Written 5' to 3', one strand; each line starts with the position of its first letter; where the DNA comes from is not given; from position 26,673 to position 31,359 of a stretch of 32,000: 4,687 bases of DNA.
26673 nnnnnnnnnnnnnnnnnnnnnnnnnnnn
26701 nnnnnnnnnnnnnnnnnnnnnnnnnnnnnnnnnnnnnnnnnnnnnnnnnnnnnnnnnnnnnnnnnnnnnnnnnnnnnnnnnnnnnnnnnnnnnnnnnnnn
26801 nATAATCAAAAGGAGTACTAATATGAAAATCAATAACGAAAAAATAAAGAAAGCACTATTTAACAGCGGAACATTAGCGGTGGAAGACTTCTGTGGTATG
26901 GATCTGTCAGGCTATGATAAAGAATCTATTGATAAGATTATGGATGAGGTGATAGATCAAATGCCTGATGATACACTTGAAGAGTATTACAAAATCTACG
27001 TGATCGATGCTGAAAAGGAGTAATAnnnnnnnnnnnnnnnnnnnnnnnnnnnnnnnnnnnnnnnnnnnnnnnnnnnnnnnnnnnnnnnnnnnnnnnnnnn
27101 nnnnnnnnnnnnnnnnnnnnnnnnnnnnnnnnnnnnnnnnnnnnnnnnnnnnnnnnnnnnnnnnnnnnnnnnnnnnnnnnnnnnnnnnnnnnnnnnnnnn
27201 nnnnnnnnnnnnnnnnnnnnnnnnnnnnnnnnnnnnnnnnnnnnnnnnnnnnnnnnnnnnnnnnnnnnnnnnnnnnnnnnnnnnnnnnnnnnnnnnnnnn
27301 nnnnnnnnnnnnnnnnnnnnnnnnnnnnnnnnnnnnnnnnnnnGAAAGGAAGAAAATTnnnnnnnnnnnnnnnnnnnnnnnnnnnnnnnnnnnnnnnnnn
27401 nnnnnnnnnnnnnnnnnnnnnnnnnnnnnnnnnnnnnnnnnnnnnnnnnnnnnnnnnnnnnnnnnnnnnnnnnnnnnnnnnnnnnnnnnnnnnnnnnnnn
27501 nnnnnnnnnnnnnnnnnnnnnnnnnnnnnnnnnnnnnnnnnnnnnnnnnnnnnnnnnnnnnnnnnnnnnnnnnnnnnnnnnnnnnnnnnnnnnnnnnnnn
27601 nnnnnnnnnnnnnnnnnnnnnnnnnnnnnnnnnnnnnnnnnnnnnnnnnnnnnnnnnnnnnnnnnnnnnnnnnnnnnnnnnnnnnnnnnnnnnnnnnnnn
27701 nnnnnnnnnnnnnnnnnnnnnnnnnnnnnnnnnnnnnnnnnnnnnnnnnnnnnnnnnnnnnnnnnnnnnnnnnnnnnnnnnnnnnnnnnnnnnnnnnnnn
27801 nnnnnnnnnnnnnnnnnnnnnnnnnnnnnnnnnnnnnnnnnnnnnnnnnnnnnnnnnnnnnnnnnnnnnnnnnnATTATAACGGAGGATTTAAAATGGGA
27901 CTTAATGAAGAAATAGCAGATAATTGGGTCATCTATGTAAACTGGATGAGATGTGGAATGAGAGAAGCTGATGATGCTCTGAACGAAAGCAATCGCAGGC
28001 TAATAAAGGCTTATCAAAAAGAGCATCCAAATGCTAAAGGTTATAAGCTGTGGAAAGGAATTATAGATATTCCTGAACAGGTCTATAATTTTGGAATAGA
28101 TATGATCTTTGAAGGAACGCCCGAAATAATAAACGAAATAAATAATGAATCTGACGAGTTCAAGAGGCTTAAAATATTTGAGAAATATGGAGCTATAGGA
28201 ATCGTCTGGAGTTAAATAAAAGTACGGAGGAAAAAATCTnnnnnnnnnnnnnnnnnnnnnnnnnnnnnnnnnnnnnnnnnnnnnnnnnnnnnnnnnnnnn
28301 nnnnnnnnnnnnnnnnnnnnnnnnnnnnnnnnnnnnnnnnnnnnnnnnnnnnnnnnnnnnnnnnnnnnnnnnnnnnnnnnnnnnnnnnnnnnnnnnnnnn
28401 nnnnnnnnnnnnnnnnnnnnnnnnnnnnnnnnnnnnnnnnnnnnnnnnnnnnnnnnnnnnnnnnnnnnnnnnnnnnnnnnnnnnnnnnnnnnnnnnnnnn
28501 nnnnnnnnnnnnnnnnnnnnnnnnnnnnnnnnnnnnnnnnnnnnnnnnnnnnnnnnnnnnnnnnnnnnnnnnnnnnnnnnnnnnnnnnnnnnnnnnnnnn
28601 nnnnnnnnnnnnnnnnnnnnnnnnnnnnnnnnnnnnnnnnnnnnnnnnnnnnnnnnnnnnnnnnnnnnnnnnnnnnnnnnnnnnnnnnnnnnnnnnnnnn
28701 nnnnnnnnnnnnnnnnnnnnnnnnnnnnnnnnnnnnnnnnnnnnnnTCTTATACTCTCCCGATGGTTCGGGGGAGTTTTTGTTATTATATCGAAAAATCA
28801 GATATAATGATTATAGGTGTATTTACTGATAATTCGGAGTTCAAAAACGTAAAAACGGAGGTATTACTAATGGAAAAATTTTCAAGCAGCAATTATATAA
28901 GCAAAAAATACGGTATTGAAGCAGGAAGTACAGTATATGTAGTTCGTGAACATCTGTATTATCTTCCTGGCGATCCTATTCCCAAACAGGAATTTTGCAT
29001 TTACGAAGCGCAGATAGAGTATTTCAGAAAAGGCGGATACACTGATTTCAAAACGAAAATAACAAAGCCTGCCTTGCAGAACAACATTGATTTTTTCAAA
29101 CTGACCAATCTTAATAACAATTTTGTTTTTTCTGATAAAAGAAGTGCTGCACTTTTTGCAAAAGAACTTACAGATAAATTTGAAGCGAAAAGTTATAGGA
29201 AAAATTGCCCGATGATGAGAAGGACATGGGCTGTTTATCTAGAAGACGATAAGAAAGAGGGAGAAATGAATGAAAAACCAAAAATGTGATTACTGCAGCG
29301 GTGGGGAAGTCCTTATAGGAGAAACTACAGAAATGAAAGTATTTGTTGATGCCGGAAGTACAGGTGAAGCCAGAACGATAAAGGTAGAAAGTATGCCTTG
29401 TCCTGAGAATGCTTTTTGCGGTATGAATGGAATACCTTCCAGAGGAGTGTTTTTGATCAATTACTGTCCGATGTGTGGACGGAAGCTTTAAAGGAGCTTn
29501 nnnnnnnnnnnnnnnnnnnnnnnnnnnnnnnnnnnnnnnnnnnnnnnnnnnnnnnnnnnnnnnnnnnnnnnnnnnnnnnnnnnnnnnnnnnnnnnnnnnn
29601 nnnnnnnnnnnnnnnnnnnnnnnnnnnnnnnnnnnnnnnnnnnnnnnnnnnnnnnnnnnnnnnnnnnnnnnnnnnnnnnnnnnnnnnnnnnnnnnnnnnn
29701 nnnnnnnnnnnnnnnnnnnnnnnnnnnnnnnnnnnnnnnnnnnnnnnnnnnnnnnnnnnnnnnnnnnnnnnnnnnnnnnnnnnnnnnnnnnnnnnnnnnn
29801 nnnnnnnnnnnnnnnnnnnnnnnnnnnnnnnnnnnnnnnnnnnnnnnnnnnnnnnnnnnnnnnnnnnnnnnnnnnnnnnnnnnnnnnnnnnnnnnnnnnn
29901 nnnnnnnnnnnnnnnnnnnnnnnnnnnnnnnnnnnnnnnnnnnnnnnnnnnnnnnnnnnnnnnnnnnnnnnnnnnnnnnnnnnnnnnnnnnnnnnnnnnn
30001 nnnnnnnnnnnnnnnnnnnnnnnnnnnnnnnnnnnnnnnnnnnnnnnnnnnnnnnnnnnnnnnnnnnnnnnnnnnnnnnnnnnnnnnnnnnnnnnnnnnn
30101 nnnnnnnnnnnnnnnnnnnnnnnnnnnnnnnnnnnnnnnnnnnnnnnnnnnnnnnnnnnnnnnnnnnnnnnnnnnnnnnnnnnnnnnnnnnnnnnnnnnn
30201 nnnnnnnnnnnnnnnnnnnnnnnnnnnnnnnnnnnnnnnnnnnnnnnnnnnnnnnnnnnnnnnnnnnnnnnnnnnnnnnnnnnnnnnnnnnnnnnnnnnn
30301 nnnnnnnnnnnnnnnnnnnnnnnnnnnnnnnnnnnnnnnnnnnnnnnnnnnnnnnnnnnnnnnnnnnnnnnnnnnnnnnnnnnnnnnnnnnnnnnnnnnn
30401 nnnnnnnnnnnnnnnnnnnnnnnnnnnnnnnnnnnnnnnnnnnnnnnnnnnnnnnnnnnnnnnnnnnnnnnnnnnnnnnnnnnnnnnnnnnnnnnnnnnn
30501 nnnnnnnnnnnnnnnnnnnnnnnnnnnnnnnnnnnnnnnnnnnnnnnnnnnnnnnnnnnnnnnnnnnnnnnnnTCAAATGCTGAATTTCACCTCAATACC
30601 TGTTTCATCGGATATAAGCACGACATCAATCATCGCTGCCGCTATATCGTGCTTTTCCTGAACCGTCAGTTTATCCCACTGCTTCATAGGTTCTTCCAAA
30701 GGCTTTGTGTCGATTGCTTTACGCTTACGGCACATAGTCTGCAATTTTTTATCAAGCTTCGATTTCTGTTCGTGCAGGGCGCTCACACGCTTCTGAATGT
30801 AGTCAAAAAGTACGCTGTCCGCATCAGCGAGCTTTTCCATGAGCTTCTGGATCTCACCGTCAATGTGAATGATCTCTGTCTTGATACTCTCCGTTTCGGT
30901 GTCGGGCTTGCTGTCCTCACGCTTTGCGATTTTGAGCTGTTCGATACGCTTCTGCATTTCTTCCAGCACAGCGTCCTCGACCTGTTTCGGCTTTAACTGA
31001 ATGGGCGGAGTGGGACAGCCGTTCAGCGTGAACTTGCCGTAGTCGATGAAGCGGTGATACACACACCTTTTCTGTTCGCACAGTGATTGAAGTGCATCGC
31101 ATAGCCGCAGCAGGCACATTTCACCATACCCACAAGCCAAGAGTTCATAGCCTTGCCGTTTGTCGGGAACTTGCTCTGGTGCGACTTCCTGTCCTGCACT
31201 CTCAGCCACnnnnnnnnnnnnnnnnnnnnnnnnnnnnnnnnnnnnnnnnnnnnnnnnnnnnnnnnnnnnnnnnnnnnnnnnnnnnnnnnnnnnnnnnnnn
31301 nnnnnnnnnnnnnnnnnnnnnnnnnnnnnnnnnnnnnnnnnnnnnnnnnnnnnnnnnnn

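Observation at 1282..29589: The array palindrome also occurs at four solitary intergenic sites, suggesting a dispersed centromere or a replicon-wide operator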

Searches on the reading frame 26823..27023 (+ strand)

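Call 40: search_protein_families(library=pfam, proteins=[window:26823-27023:+], max_evalue=0.1)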
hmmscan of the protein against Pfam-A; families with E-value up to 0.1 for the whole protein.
window:26823-27023:+ (66 aa): 1 family
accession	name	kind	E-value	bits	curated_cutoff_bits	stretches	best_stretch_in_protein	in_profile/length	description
PF17363.7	DUF5388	-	0.056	14.3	26.1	1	32-59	29-56/64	Family of unknown function (DUF5388)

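Call 45: search_protein_families(library=phrogs, proteins=[window:26823-27023:+], max_evalue=0.01)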
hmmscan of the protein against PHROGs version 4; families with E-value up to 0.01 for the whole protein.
window:26823-27023:+ (66 aa): 0 families

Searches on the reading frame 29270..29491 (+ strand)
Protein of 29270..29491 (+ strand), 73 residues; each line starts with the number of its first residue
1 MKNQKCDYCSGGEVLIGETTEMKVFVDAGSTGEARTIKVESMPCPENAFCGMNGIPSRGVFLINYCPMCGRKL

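Call 40: search_protein_families(library=pfam, proteins=[window:29270-29491:+], max_evalue=0.1)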
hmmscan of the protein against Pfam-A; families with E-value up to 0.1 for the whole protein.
window:29270-29491:+ (73 aa): 1 family
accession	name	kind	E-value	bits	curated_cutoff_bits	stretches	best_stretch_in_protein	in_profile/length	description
PF14207.11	DpnD-PcfM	-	0.0092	16.4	25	1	13-36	2-25/46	DpnD/PcfM-like protein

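Call 46: search_protein_families(library=phrogs, proteins=[window:29270-29491:+], max_evalue=0.01)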
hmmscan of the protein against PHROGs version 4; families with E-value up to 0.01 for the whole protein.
window:29270-29491:+ (73 aa): 1 family
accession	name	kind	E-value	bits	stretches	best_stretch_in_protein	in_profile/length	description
phrog_1494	-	unknown function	5.3e-08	33.3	1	2-73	148-209/226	-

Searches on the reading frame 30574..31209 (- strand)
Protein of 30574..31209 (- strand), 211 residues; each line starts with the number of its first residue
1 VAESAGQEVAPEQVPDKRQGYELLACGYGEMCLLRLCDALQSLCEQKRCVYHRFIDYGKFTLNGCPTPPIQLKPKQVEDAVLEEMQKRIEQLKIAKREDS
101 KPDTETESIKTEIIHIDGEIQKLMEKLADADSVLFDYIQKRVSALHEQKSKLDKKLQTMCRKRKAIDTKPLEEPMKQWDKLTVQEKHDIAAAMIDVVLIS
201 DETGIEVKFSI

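Call 40: search_protein_families(library=pfam, proteins=[window:30574-31209:-], max_evalue=0.1)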
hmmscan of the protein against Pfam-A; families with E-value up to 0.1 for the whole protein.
window:30574-31209:- (211 aa): 2 families
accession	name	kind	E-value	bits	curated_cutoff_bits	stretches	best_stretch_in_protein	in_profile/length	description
PF16326.10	ABC_tran_CTD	-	0.028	15.1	32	1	104-159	8-60/69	ABC transporter C-terminal domain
PF02527.21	GidB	-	0.049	13.4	27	0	30-98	29-94/184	rRNA small subunit methyltransferase G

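Call 46: search_protein_families(library=phrogs, proteins=[window:30574-31209:-], max_evalue=0.01)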
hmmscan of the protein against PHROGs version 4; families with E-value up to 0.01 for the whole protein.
window:30574-31209:- (211 aa): 2 families
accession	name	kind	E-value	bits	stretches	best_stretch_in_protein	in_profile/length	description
phrog_95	-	integration and excision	6.9e-12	45.7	1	73-206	421-562/651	integrase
phrog_25777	-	DNA, RNA and nucleotide metabolism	0.0078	15.3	1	79-135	573-628/907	DNA primase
